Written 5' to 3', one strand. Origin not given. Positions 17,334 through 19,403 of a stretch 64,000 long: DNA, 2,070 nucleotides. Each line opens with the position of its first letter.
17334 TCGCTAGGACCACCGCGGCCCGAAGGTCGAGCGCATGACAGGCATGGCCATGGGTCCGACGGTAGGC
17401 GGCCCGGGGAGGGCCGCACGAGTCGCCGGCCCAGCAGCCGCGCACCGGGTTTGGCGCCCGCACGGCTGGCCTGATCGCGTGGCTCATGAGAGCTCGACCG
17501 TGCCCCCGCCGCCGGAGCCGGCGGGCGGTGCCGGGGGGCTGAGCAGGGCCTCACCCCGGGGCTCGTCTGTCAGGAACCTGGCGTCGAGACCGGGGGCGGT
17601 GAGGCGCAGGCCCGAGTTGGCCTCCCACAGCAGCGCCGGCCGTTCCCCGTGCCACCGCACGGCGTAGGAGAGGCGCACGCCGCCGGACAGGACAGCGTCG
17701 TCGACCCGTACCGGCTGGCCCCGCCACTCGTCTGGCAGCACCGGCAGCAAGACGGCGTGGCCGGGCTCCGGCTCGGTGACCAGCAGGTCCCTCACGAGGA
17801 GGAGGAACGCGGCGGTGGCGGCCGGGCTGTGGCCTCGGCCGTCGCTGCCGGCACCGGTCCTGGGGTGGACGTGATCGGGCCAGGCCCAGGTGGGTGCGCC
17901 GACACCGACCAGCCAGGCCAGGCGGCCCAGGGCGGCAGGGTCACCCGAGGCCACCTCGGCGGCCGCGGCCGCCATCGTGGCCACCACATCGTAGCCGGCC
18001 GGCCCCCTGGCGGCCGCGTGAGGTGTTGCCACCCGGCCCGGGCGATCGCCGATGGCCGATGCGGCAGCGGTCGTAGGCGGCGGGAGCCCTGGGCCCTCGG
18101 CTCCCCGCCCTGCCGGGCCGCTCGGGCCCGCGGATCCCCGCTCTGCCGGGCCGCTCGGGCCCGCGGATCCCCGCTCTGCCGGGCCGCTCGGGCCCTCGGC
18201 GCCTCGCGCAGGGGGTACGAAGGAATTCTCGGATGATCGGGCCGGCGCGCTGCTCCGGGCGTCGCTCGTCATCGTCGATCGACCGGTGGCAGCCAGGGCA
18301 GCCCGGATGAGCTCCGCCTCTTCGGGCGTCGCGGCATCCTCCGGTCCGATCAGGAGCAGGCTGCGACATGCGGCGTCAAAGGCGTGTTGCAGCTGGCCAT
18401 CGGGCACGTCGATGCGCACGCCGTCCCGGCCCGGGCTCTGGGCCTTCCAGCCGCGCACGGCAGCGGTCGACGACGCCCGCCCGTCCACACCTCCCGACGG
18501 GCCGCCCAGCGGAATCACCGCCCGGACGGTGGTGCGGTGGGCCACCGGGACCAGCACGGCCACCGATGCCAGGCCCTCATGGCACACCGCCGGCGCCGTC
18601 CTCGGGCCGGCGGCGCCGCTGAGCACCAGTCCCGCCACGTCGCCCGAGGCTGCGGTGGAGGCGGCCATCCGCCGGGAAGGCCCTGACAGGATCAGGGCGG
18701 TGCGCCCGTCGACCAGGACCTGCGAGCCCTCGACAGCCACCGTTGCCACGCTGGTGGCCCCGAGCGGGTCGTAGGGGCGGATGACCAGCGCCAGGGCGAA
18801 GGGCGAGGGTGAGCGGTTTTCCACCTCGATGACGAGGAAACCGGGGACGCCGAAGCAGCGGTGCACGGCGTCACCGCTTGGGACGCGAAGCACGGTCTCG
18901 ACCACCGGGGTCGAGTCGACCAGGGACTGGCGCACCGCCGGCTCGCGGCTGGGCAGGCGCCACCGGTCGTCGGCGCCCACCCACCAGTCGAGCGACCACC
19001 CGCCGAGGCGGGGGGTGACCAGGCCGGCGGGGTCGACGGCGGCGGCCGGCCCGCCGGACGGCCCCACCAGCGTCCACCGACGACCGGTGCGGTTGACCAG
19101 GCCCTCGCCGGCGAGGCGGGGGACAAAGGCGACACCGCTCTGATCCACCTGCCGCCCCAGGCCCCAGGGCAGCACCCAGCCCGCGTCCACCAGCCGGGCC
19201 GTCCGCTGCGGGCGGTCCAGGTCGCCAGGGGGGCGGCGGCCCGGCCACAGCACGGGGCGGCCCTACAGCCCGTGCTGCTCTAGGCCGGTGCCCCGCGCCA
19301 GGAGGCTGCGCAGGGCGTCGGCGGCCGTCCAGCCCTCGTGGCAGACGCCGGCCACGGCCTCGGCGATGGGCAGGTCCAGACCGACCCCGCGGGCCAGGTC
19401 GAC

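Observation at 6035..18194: A 33-bp DNA unit embedded in tandem inside three ORFs and translated in all three reading phases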

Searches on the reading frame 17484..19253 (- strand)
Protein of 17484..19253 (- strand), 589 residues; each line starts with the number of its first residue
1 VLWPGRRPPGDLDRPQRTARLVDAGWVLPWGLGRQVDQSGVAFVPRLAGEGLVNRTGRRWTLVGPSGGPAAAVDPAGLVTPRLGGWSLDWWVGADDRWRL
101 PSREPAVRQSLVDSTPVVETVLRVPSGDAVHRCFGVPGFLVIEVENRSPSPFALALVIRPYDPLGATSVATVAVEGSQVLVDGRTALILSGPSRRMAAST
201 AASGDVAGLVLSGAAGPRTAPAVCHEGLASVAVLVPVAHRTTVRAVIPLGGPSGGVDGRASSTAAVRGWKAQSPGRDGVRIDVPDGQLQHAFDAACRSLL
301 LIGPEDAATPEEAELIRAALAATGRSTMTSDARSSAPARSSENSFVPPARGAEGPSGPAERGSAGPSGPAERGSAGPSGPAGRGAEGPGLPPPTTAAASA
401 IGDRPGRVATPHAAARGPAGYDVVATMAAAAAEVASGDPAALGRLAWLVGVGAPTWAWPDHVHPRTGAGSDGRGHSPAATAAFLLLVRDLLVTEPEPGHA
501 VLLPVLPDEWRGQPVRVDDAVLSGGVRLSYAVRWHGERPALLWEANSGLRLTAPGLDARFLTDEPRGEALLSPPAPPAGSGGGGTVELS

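Call 11: search_protein_families(library=pfam, proteins=[window:17484-19253:-], max_evalue=0.01)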
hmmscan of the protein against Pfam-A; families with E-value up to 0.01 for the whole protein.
window:17484-19253:- (589 aa): 0 families

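Call 12: search_protein_families(library=ncbifam, proteins=[window:17484-19253:-], max_evalue=0.01)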
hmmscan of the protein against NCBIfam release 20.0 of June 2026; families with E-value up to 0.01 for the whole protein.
window:17484-19253:- (589 aa): 0 families

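Call 59: find_homologous_proteins(query=window:17484-19253:-, max_evalue=1e-10)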
Query window:17484-19253:- (589 aa): 371 proteins with E <= 1e-10 among 8000 candidates; the best 120 are listed.
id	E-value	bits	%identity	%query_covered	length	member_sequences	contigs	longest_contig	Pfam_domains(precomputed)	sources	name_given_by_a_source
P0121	0.0e+0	1273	100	100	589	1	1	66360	-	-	-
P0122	5.3e-226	770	71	60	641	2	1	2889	-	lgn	-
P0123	8.0e-214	730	60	100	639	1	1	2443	-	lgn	-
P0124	1.2e-212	726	78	48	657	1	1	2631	-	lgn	-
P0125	9.9e-211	720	69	59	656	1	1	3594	-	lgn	-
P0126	2.3e-210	718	67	59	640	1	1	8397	-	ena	-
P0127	7.2e-209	713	77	48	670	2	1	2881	-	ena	-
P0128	1.0e-208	713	59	99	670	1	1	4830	-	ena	-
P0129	2.3e-205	702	70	55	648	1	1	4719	-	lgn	-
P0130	1.2e-204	699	71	52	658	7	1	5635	-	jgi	jgi:hypothetical protein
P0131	2.2e-204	699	72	52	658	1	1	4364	-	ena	-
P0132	9.5e-204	696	72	52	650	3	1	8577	-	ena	-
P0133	5.9e-202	691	65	57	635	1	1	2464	-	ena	-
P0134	4.7e-197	674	73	47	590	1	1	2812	-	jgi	-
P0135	1.3e-195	670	60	96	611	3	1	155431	-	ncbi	-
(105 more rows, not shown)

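Call 63: find_encoding_contigs(protein=P0135, flank=3000, max_places=1)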
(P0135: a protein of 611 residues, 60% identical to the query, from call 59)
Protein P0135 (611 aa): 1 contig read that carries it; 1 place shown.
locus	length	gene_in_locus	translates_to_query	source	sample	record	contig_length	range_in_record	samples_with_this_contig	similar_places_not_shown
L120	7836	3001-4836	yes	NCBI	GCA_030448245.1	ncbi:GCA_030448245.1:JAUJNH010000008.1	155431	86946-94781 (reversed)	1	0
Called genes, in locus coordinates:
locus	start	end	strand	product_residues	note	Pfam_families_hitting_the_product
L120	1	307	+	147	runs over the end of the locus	-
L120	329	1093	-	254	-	PF02585:PIG-L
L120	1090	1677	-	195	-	PF01983:CofC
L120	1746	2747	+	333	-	PF01210:NAD_Gly3P_dh_N, PF02558:ApbA, PF03807:F420_oxidored (weak), PF07479:NAD_Gly3P_dh_C, PF20618:GPD_NAD_C_bact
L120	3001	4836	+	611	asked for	-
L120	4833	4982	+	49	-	-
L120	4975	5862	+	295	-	PF00089:Trypsin (weak), PF13365:Trypsin_2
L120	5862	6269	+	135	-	PF02502:LacAB_rpiB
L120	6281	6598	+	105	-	PF08734:GYD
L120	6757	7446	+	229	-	-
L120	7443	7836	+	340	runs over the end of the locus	PF00586:AIRS, PF02769:AIRS_C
